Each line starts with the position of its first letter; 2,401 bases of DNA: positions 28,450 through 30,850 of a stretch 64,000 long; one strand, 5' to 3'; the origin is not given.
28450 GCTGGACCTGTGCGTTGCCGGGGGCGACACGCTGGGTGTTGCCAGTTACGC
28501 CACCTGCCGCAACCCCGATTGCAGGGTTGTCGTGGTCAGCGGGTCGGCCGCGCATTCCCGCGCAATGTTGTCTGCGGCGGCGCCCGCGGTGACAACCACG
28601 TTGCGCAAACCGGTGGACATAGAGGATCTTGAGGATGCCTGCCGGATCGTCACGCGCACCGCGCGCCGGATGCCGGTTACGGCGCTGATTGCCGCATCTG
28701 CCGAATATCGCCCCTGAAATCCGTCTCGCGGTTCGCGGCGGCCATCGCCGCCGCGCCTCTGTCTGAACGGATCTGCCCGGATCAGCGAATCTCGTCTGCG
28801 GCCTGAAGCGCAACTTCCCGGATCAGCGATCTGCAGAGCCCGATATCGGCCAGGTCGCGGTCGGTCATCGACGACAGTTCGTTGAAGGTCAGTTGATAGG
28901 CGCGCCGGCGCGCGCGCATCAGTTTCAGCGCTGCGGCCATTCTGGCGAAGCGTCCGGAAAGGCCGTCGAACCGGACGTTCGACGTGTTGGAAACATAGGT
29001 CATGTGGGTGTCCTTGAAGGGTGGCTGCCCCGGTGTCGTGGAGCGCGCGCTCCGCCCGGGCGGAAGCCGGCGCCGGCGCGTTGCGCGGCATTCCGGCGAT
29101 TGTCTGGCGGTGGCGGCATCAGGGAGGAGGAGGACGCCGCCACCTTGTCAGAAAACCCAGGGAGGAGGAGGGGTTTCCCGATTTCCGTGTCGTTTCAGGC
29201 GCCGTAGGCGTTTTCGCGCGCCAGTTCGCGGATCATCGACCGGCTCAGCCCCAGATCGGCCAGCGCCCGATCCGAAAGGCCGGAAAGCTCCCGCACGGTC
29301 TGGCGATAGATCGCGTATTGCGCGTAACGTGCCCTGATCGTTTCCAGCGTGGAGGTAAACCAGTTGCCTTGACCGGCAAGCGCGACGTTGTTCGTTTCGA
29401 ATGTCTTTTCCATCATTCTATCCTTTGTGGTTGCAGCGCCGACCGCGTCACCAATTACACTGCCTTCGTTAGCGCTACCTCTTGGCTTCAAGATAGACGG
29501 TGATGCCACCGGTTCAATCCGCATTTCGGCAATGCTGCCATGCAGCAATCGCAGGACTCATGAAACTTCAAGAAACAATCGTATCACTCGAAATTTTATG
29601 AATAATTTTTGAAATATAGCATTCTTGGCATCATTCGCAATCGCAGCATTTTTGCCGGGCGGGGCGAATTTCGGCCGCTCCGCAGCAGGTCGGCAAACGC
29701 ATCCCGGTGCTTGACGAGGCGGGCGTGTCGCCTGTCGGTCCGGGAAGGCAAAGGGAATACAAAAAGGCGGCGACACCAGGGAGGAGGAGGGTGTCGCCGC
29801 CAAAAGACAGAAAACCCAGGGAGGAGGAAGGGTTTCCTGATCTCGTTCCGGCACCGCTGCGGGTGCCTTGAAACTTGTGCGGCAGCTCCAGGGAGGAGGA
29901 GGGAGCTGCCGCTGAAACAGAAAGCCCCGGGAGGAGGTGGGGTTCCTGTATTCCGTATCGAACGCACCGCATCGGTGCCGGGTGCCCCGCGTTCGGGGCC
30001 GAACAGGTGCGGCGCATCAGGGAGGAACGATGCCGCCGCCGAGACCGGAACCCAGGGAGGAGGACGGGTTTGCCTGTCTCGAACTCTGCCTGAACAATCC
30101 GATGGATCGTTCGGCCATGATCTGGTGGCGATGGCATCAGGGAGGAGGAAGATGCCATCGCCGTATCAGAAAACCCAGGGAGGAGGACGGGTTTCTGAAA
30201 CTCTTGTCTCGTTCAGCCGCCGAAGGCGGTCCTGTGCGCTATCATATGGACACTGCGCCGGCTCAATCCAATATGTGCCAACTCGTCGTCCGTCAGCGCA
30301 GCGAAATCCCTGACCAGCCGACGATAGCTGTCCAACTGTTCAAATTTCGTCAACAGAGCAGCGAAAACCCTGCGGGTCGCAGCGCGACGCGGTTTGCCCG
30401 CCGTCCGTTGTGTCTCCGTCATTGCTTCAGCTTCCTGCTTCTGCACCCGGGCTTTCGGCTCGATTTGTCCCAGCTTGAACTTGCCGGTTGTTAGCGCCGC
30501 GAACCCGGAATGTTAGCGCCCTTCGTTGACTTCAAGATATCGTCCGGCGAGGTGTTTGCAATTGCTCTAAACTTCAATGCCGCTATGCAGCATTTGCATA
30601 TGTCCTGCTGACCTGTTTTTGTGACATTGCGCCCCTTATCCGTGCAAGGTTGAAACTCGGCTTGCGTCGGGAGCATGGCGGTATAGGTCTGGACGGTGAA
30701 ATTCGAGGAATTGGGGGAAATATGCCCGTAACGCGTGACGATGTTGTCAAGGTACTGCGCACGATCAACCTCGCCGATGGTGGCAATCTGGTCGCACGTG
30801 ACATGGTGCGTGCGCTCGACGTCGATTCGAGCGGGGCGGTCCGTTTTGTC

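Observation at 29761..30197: Four tandem two-hairpin sRNA units with CCUCCUCCC loops (CcsR/cuckoo type) behind a DUF1127 gene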

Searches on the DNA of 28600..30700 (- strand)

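Call 3: search_rna_families(source=window, start=29500, end=30700, threshold=evalue, max_evalue=10, show_alignments=8)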
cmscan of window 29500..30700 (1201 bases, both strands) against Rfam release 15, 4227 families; matches with E-value up to 10: 19.
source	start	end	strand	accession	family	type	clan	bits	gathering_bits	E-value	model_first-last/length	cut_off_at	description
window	29874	29953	-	RF02791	CcsR1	Gene; sRNA;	-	55.6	65.3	1.2e-12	1-83/83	no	Conserved CCUCCUCCC motif stress-induced RNA 1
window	30123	30201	-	RF02791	CcsR1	Gene; sRNA;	-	53.4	65.3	5.5e-12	1-83/83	no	Conserved CCUCCUCCC motif stress-induced RNA 1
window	29762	29842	-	RF02791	CcsR1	Gene; sRNA;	-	52.1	65.3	1.3e-11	1-83/83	no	Conserved CCUCCUCCC motif stress-induced RNA 1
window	30092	30203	-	RF02344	ar14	Gene; sRNA;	-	43.2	58.8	2.4e-06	1-123/123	no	Alphaproteobacterial ar14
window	29755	29845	-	RF02344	ar14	Gene; sRNA;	-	41.8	58.8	4.8e-06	1-123/123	no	Alphaproteobacterial ar14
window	29869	29955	-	RF02344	ar14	Gene; sRNA;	-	41.4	58.8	5.8e-06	1-123/123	no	Alphaproteobacterial ar14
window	30004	30080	-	RF02791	CcsR1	Gene; sRNA;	-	33.6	65.3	4e-06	1-83/83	no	Conserved CCUCCUCCC motif stress-induced RNA 1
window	29762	29842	-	RF01066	6C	Cis-reg;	-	32.8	47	0.034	1-75/75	no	6C RNA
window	30123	30202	-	RF01066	6C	Cis-reg;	-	29.8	47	0.12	1-75/75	no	6C RNA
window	29762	29865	-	RF02342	ar7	Gene; sRNA;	-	26.4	60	0.0062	1-145/145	no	Alphaproteobacterial sRNA ar7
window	29763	29843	-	RF02833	Scr3202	Gene; sRNA;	-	25.4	52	0.39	1-95/95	no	Streptomyces RNA 3202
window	29871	29952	-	RF02833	Scr3202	Gene; sRNA;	-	25.2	52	0.42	1-95/95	no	Streptomyces RNA 3202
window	29761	29898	-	RF02232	sX13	Gene; sRNA;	-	21.7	50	0.14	1-115/115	no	Xanthomonadaceae sRNA sX13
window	29875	29952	-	RF01066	6C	Cis-reg;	-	20.9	47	4.6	1-75/75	no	6C RNA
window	29979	30084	-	RF02344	ar14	Gene; sRNA;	-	18.3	58.8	0.76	1-123/123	no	Alphaproteobacterial ar14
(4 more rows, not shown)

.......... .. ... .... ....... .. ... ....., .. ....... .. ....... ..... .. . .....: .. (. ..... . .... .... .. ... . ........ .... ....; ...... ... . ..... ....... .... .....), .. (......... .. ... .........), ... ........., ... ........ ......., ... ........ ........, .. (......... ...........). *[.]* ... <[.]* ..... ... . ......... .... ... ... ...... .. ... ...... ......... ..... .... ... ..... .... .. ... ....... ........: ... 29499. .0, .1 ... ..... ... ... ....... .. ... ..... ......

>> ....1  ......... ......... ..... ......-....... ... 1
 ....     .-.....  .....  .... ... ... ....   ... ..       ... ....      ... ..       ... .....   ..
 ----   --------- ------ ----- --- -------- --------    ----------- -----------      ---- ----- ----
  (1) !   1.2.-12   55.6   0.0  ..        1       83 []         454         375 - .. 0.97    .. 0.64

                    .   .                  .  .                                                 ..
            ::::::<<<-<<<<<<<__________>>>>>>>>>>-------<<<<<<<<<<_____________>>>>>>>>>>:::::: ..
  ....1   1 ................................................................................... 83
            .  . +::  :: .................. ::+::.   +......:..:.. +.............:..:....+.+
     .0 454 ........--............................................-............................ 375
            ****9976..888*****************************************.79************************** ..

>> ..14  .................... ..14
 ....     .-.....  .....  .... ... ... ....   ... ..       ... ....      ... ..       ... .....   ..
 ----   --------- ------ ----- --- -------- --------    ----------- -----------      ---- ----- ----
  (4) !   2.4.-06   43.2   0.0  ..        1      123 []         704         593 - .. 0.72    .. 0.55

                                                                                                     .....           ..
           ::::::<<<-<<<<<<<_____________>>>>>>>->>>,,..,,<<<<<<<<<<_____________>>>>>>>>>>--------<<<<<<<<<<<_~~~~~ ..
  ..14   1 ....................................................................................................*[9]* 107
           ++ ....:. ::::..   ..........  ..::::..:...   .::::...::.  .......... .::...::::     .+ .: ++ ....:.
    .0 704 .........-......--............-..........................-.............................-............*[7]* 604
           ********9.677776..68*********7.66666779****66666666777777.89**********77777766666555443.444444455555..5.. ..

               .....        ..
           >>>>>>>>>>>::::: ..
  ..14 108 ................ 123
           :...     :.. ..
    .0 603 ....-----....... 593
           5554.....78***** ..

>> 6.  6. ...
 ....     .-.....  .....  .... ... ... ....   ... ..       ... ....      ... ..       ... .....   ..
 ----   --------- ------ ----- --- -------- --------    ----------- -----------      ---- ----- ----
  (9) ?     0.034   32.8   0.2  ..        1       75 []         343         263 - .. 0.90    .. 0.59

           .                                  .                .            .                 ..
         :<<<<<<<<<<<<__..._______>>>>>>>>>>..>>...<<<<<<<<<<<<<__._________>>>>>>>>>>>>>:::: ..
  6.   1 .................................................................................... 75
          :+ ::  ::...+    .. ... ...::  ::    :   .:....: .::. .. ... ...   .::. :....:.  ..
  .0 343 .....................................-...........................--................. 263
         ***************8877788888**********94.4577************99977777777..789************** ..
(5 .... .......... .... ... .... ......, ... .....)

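Call 7: search_rna_families(source=window, start=28600, end=29600, threshold=evalue, max_evalue=1, show_alignments=2)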
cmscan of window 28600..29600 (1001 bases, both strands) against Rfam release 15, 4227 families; matches with E-value up to 1: 2.
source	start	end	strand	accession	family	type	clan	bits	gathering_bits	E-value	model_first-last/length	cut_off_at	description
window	29105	29186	-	RF02791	CcsR1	Gene; sRNA;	-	52.2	65.3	1.1e-11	1-83/83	no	Conserved CCUCCUCCC motif stress-induced RNA 1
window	29065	29186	-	RF02344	ar14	Gene; sRNA;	-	44.8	58.8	8.3e-07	1-123/123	no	Alphaproteobacterial ar14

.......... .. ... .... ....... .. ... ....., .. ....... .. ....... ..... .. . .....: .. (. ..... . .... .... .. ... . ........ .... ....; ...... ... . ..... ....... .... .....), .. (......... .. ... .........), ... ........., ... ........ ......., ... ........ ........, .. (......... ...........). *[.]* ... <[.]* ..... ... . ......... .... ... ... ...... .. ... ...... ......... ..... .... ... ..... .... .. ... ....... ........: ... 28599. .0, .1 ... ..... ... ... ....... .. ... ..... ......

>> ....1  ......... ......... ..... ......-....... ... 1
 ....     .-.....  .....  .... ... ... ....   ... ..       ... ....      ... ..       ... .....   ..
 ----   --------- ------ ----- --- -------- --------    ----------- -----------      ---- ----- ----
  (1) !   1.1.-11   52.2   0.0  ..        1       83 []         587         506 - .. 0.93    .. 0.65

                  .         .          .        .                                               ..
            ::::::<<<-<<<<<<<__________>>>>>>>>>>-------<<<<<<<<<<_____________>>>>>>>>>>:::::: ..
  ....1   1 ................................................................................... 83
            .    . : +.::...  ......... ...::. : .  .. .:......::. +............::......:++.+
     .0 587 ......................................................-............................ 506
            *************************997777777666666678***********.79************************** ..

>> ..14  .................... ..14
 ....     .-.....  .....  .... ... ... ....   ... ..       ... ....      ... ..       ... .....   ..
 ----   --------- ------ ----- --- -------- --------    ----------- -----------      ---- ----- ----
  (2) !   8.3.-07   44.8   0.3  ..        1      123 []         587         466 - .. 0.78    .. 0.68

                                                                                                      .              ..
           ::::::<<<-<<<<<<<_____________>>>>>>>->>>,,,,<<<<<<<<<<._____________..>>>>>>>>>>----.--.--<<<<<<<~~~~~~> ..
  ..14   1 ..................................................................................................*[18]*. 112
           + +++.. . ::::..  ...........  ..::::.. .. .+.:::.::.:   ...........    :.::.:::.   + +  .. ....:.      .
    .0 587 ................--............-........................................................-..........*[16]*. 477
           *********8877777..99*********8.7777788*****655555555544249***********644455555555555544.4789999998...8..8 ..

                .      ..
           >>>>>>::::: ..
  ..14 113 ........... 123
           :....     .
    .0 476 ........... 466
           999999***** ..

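Call 22: build_rna_model(alignment_id=A2, structure=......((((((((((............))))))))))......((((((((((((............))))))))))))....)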
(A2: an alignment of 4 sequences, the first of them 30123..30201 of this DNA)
Model R1 built from alignment A2 (4 sequences, 84 columns); structure: as given.
model positions 80; base pairs 22; branch points 1; effective number of sequences 1.68; information 0.708 bits per position. Calibrated on 0.2 Mb of random sequence (short: E-values are rough).
structure used (alignment columns):
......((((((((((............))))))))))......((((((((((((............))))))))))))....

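Call 23: search_with_rna_model(model_id=R1, source=window, max_evalue=1)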
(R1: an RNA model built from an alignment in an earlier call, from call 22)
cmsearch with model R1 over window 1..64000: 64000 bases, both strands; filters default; matches with E-value up to 1: 6.
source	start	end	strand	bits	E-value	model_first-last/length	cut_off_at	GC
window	29105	29184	-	100.2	1.4e-20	1-80/80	no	0.64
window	29762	29843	-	98.5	3.4e-20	1-80/80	no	0.59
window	30123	30202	-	95.8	1.3e-19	1-80/80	no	0.56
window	29874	29953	-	88.9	4.4e-18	1-80/80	no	0.64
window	30004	30079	-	47.4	6.6e-09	1-80/80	no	0.68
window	53571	53663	-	18.9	0.013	1-80/80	no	0.67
